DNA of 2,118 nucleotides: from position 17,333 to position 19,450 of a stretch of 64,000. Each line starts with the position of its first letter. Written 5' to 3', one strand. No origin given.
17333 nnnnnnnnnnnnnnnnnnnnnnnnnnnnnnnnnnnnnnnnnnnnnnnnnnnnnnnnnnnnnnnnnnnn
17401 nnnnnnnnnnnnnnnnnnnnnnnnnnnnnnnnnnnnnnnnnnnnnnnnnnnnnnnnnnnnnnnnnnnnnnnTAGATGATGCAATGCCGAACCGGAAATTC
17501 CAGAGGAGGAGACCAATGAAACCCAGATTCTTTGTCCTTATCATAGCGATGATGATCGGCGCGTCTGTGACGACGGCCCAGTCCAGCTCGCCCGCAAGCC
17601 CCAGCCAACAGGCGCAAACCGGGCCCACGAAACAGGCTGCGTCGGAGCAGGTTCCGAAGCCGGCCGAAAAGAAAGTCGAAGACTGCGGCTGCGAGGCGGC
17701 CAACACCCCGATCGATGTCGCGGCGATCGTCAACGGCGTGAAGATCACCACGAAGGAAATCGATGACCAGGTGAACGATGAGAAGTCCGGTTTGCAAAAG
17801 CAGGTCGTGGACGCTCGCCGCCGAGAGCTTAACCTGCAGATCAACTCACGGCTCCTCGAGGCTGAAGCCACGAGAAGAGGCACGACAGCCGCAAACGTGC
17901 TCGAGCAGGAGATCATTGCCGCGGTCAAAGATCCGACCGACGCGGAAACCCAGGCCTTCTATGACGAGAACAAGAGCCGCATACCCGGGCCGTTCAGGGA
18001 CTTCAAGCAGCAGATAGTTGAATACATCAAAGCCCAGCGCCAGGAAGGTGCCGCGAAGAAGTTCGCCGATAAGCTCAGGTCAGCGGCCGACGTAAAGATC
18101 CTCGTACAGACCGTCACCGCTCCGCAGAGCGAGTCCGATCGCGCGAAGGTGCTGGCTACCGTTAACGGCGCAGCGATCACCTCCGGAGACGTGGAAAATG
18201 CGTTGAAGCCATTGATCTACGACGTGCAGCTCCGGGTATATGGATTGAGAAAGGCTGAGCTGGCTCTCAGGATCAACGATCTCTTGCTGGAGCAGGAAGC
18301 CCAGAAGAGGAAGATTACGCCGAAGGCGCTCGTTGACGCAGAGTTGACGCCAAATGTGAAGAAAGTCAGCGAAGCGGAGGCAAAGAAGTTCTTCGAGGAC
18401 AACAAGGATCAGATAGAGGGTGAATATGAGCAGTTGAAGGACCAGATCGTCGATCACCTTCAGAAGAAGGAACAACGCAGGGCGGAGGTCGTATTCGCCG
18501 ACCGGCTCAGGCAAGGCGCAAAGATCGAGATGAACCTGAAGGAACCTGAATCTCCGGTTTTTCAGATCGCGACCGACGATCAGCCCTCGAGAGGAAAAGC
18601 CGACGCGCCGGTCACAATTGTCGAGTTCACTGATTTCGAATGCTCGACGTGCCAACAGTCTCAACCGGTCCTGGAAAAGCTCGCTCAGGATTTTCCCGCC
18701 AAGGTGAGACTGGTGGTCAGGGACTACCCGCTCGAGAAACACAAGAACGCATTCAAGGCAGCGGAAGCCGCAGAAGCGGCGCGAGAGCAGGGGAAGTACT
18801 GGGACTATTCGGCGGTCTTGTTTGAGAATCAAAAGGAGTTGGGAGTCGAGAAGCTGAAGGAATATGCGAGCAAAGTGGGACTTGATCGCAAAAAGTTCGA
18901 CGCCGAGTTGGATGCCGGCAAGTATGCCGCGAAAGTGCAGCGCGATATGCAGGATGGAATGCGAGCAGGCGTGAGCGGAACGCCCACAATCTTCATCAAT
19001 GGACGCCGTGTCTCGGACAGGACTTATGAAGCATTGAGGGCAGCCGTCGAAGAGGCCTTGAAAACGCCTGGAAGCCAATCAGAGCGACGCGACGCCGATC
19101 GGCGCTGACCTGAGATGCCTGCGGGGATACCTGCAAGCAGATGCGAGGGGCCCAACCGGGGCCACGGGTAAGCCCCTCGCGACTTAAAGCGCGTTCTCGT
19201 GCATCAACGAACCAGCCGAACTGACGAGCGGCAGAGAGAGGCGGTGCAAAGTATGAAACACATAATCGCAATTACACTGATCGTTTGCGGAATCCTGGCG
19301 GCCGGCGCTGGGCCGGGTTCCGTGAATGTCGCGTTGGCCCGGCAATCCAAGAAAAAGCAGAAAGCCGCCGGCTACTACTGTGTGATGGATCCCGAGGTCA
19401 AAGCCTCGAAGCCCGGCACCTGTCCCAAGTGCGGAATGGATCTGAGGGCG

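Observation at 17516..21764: Duplicated Sco plus SurA-N/DsbA-fusion cassette with a conserved CGCE motif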

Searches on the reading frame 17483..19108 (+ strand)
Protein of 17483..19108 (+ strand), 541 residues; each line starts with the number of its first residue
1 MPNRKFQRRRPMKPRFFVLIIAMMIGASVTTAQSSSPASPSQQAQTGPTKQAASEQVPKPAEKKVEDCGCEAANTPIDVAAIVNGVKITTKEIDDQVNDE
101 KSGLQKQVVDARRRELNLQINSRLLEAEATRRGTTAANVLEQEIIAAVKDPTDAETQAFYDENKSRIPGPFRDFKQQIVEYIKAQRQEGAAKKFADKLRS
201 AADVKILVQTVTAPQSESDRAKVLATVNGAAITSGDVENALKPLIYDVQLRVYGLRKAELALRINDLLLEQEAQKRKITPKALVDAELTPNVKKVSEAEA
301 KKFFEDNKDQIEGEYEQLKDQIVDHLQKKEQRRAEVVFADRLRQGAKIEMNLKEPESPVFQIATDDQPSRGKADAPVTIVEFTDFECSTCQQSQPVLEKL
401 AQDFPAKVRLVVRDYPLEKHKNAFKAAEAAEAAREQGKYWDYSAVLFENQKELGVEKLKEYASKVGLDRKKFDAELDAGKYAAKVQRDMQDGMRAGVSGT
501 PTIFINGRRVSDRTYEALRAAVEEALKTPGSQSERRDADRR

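Call 3: search_protein_families(library=pfam, proteins=[window:17483-19108:+], max_evalue=0.01)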
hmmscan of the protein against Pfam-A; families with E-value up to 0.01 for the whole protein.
window:17483-19108:+ (541 aa): 9 families
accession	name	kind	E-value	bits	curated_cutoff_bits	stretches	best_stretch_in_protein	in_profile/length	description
PF13462.12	Thioredoxin_4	-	2.5e-31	109.5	23.2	1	365-523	3-164/165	Thioredoxin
PF01323.26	DSBA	-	1.2e-17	64.7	25.6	1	378-511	1-178/191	DSBA-like thioredoxin domain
PF13624.11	SurA_N_3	-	0.00015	22.1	27.2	0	78-136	39-108/162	SurA-like N-terminal domain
PF13743.12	Thioredoxin_5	-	0.00034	20.8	27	0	425-512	82-170/186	Thioredoxin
PF00085.26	Thioredoxin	-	0.00065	20.1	23.5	0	376-413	19-56/103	Thioredoxin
PF13098.12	Thioredoxin_2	-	0.0028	18.4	27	0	378-506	8-82/104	Thioredoxin-like domain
PF23716.1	DUF7158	-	0.0063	16.5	27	0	223-241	1-19/38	Family of unknown function (DUF7158)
PF13145.12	Rotamase_2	-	0.007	17.6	27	0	151-205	1-61/121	PPIC-type PPIASE domain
PF13192.12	Thioredoxin_3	-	0.0071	16.8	24.8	0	484-510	35-60/76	Thioredoxin domain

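Call 13: search_protein_families(library=ncbifam, proteins=[window:17516-19108:+], max_evalue=0.01)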
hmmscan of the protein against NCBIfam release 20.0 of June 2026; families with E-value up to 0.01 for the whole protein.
window:17516-19108:+ (530 aa): 2 families
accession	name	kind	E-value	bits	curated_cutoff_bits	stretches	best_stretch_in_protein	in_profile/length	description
NF041057.1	Rcas_1661_fam_Se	equivalog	3e-24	85.9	190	1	354-513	79-246/247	Rcas_1661 family thioredoxin-like (seleno)lipoprotein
TIGR00411.1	redox_disulf_1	equivalog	0.0028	17.7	92.75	0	473-497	38-62/82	MJ0307 family thioredoxin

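Call 17: find_homologous_proteins(query=window:17516-19108:+, max_evalue=0.00001)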
Query window:17516-19108:+ (530 aa): 2783 proteins with E <= 0.00001 among 8000 candidates; the best 120 are listed.
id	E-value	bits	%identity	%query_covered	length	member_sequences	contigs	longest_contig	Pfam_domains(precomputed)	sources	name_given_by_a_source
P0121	0.0e+0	1011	90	98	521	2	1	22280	PF13624.12,PF01323.27,PF13462.13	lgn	-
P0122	4.3e-257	872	78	98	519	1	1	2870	PF01323.27,PF13462.13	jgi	-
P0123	1.2e-246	837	74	98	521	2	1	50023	PF13743.13,PF01323.27,PF13462.13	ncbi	ncbi:MAG: thioredoxin domain-containing protein [Blastocatellia bacterium]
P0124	8.0e-243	825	73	98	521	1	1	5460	PF13743.13,PF01323.27,PF13462.13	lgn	-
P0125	1.4e-242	824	73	98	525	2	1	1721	PF13743.13,PF01323.27,PF13462.13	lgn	-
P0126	2.5e-241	820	73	98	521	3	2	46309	PF13743.13,PF13624.12,PF01323.27,PF13462.13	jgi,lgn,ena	-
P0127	1.2e-238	811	72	98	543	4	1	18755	PF13743.13,PF01323.27,PF13462.13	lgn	-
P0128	2.7e-235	800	73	98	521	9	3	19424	PF13743.13,PF01323.27,PF13462.13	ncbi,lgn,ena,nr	ncbi:MAG TPA: thioredoxin domain-containing protein [Blastocatellia bacterium]|nr:thioredoxin domain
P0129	6.2e-234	795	71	98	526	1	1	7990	PF13743.13,PF13624.12,PF01323.27,PF13462.13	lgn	-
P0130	2.8e-233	793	71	97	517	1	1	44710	PF13743.13,PF00085.27,PF01323.27,PF13462.13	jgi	jgi:protein-disulfide isomerase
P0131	2.4e-231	787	70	98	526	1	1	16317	PF13743.13,PF00085.27,PF01323.27,PF13462.13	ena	-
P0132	4.1e-225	766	68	97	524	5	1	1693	PF13743.13,PF01323.27,PF13462.13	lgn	-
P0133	2.0e-223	761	67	97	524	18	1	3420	PF13743.13,PF01323.27,PF13462.13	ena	-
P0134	3.1e-217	740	66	97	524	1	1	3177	PF13743.13,PF01323.27,PF13462.13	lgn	-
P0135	3.8e-217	740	65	97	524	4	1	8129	PF13743.13,PF01323.27,PF13462.13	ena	-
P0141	9.0e-210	716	64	97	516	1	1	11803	PF13743.13,PF01323.27,PF13462.13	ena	-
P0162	2.6e-174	599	57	96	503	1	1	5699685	PF13624.12,PF01323.27,PF13462.13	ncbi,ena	-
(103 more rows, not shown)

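Call 19: find_encoding_contigs(protein=P0123, flank=10000, max_places=2)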
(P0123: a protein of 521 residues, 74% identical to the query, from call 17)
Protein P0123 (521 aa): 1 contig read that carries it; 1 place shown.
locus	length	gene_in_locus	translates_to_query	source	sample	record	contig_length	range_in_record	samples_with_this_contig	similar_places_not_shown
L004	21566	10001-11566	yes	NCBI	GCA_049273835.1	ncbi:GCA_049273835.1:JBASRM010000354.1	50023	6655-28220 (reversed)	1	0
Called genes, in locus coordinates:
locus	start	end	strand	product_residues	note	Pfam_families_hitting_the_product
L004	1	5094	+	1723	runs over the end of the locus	PF07732:Cu-oxidase_3 (faint)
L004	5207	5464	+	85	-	PF18903:DUF5659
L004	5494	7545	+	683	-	PF02239:Cytochrom_D1 (weak), PF21783:YNCE (weak), PF23414:Beta-prop_EML_2 (faint), PF22494:choice_anch_I (faint), PF25174:Beta-prop_THOC3, PF10282:Lactonase (faint), PF02239:Cytochrom_D1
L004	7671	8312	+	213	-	PF02630:SCO1-SenC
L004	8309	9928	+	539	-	PF00034:Cytochrom_C, PF13433:Peripla_BP_5, PF13458:Peripla_BP_6, PF01094:ANF_receptor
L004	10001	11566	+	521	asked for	PF13743:Thioredoxin_5 (faint), PF13462:Thioredoxin_4, PF01323:DSBA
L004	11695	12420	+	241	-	PF19335:HMBD, PF02630:SCO1-SenC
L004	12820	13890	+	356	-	PF03264:Cytochrom_NNT (faint), PF22113:Mtrc-MtrF_II-IV_dom (faint), PF02085:Cytochrom_CIII (faint), PF14522:Cytochrome_C7 (faint), PF14537:Cytochrom_c3_2 (faint), PF22678:Cytochrom_c_NrfB-like (faint), PF13435:Cytochrome_C554 (faint), PF09699:Paired_CXXCH_1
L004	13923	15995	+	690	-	-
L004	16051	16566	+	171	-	PF25471:TM_PetC, PF00355:Rieske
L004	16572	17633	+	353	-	PF00033:Cytochrome_B, PF13631:Cytochrom_B_N_2, PF00032:Cytochrom_B_C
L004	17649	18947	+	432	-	PF22678:Cytochrom_c_NrfB-like (faint), PF09699:Paired_CXXCH_1 (faint), PF14522:Cytochrome_C7 (faint), PF02085:Cytochrom_CIII (faint), PF14537:Cytochrom_c3_2 (weak)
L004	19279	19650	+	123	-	PF13442:Cytochrome_CBB3, PF00034:Cytochrom_C (weak)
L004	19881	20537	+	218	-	PF03264:Cytochrom_NNT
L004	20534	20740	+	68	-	-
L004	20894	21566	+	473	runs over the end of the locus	PF04055:Radical_SAM, PF06969:HemN_C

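Call 20: find_encoding_contigs(protein=P0130, flank=10000, max_places=2)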
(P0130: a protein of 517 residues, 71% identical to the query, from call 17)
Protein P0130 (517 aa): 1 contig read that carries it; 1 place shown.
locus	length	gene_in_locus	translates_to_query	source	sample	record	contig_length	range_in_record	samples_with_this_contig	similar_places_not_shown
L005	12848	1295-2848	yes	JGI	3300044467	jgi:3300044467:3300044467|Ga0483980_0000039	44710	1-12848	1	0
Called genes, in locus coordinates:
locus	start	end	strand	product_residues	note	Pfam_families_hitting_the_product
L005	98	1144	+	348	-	PF01094:ANF_receptor, PF13433:Peripla_BP_5, PF13458:Peripla_BP_6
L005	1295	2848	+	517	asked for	PF00085:Thioredoxin (faint), PF13462:Thioredoxin_4, PF01323:DSBA, PF13743:Thioredoxin_5 (faint)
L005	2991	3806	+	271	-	PF19335:HMBD, PF02630:SCO1-SenC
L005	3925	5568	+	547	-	PF01323:DSBA, PF13462:Thioredoxin_4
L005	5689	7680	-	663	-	PF13181:TPR_8 (faint), PF13414:TPR_11 (faint), PF00515:TPR_1 (faint), PF07719:TPR_2 (weak), PF13176:TPR_7 (faint), PF23914:TPR_CcmH_CycH (weak), PF13432:TPR_16 (weak), PF14559:TPR_19 (weak), +5 more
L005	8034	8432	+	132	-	PF06803:DUF1232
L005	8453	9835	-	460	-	PF01225:Mur_ligase, PF08245:Mur_ligase_M, PF02875:Mur_ligase_C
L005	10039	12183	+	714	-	-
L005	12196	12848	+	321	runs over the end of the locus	PF08240:ADH_N, PF16912:Glu_dehyd_C (weak), PF00107:ADH_zinc_N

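Call 27: find_encoding_contigs(protein=P0126, flank=10000, max_places=2)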
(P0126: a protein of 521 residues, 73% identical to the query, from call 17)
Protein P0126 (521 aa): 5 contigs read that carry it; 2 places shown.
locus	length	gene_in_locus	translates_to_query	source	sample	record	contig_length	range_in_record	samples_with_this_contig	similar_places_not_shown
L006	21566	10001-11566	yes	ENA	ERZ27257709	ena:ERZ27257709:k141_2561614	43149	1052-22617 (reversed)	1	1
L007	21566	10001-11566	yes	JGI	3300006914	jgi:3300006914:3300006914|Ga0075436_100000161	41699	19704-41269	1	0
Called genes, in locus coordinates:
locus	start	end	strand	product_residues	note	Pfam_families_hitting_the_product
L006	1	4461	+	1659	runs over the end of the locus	-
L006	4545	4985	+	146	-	-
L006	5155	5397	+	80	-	PF18903:DUF5659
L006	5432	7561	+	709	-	PF21783:YNCE, PF22494:choice_anch_I (faint), PF23414:Beta-prop_EML_2 (faint), PF25174:Beta-prop_THOC3, PF02239:Cytochrom_D1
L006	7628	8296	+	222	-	PF02630:SCO1-SenC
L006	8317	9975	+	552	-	PF00034:Cytochrom_C, PF13433:Peripla_BP_5, PF13458:Peripla_BP_6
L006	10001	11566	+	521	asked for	PF13624:SurA_N_3 (faint), PF13462:Thioredoxin_4, PF01323:DSBA, PF13743:Thioredoxin_5 (faint)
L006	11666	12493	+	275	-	PF19335:HMBD, PF02630:SCO1-SenC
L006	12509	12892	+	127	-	-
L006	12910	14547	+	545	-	PF13624:SurA_N_3 (faint), PF01323:DSBA, PF13462:Thioredoxin_4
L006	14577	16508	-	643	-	PF07719:TPR_2 (faint), PF13432:TPR_16 (faint), PF13414:TPR_11 (faint), PF13181:TPR_8 (faint), PF13428:TPR_14 (faint), PF23914:TPR_CcmH_CycH (faint), PF13371:TPR_9 (weak), PF14559:TPR_19 (weak), +1 more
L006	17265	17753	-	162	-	PF04539:Sigma70_r3 (weak), PF08281:Sigma70_r4_2 (weak), PF04545:Sigma70_r4 (weak)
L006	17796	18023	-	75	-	PF04542:Sigma70_r2 (weak)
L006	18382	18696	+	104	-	-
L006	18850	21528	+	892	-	PF13424:TPR_12 (weak), PF00515:TPR_1 (faint), PF13424:TPR_12 (weak), PF12770:CHAT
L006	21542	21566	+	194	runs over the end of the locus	PF04542:Sigma70_r2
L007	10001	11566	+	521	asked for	PF13624:SurA_N_3 (faint), PF13462:Thioredoxin_4, PF01323:DSBA, PF13743:Thioredoxin_5 (faint)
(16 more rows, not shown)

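Call 28: find_encoding_contigs(protein=P0121, flank=10000, max_places=2)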
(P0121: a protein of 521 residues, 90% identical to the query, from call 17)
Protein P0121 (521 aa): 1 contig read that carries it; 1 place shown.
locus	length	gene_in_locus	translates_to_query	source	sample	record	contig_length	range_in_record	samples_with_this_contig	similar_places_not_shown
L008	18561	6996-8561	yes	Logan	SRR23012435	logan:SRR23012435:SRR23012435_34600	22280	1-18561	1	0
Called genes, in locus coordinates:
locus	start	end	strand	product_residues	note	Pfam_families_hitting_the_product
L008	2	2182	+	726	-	?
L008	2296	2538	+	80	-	PF18903:DUF5659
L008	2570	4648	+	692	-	PF02239:Cytochrom_D1, PF10282:Lactonase (faint), PF21783:YNCE, PF23414:Beta-prop_EML_2 (faint), PF25174:Beta-prop_THOC3, PF22494:choice_anch_I (faint), PF02239:Cytochrom_D1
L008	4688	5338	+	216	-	PF02630:SCO1-SenC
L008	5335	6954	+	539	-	PF00034:Cytochrom_C (weak), PF13433:Peripla_BP_5, PF13458:Peripla_BP_6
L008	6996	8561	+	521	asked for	PF13624:SurA_N_3 (faint), PF13462:Thioredoxin_4, PF01323:DSBA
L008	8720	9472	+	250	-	PF19335:HMBD, PF00578:AhpC-TSA (weak), PF02630:SCO1-SenC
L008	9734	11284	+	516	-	PF13462:Thioredoxin_4, PF01323:DSBA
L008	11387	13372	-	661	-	PF13431:TPR_17 (faint), PF13414:TPR_11 (faint), PF07719:TPR_2 (faint), PF12895:ANAPC3 (faint), PF13181:TPR_8 (faint), PF23914:TPR_CcmH_CycH (weak), PF14559:TPR_19 (weak), PF13432:TPR_16 (weak), +6 more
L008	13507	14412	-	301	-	PF00582:Usp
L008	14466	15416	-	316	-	PF01925:TauE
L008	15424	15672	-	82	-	-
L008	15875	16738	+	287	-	PF17131:TP_0789-like (faint)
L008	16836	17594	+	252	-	-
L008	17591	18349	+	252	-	PF17131:TP_0789-like (weak)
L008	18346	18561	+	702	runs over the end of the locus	PF11028:TMEM260_N, PF00515:TPR_1 (weak), PF07719:TPR_2 (weak)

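Call 29: find_encoding_contigs(protein=P0141, flank=10000, max_places=2)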
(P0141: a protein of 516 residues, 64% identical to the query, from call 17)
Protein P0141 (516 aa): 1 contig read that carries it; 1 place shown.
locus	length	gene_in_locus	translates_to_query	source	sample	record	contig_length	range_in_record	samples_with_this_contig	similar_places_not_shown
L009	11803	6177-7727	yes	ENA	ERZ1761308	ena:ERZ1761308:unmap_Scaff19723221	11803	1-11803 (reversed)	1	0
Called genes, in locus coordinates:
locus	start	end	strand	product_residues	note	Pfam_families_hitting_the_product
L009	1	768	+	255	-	?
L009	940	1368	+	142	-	-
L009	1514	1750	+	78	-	PF18903:DUF5659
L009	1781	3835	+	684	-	PF22494:choice_anch_I (faint), PF02239:Cytochrom_D1, PF21783:YNCE, PF23381:Beta-prop_IFT122_1st (faint), PF25174:Beta-prop_THOC3, PF23414:Beta-prop_EML_2 (weak)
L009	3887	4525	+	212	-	PF02630:SCO1-SenC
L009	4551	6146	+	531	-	PF00034:Cytochrom_C (weak), PF13433:Peripla_BP_5, PF13458:Peripla_BP_6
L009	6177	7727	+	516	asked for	PF13743:Thioredoxin_5 (faint), PF13462:Thioredoxin_4, PF01323:DSBA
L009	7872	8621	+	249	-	PF19335:HMBD, PF02630:SCO1-SenC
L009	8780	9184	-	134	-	PF00903:Glyoxalase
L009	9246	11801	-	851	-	?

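Call 79: find_encoding_contigs(protein=P0162, flank=10000, max_places=1)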
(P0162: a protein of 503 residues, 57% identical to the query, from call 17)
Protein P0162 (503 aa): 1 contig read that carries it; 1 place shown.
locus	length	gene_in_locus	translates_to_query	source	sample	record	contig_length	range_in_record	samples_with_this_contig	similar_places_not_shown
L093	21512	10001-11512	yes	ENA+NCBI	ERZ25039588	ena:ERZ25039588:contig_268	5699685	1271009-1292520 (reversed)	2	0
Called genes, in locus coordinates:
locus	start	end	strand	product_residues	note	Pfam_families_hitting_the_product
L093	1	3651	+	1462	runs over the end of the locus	PF07731:Cu-oxidase_2 (faint), PF07732:Cu-oxidase_3 (faint)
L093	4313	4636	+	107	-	-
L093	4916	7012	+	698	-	PF02239:Cytochrom_D1 (faint), PF21783:YNCE (weak), PF25174:Beta-prop_THOC3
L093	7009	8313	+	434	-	PF19335:HMBD, PF00578:AhpC-TSA (faint), PF02630:SCO1-SenC, PF08534:Redoxin (faint), PF02630:SCO1-SenC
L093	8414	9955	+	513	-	PF00034:Cytochrom_C, PF13433:Peripla_BP_5, PF13458:Peripla_BP_6, PF01094:ANF_receptor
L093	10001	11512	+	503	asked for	PF13624:SurA_N_3 (faint), PF13462:Thioredoxin_4, PF01323:DSBA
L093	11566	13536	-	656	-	PF00515:TPR_1 (faint), PF07719:TPR_2 (faint), PF13414:TPR_11 (faint), PF14559:TPR_19 (faint), PF21033:RMD1-3 (faint), PF13431:TPR_17 (faint), PF13371:TPR_9 (weak)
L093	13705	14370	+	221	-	-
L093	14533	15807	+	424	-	PF02401:LYTB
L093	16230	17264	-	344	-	-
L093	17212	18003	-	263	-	PF10131:PTPS_related (weak)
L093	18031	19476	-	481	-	PF00535:Glycos_transf_2, PF05401:NodS (weak), PF07021:MetW, PF13489:Methyltransf_23, PF13649:Methyltransf_25, PF13847:Methyltransf_31, PF08241:Methyltransf_11, PF08242:Methyltransf_12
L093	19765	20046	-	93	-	PF24672:DUF7654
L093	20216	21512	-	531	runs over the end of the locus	PF24677:DUF7657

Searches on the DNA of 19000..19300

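Call 62: search_rna_families(source=window, start=19000, end=19300, threshold=evalue, max_evalue=10)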
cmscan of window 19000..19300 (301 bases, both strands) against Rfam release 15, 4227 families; matches with E-value up to 10: 0.
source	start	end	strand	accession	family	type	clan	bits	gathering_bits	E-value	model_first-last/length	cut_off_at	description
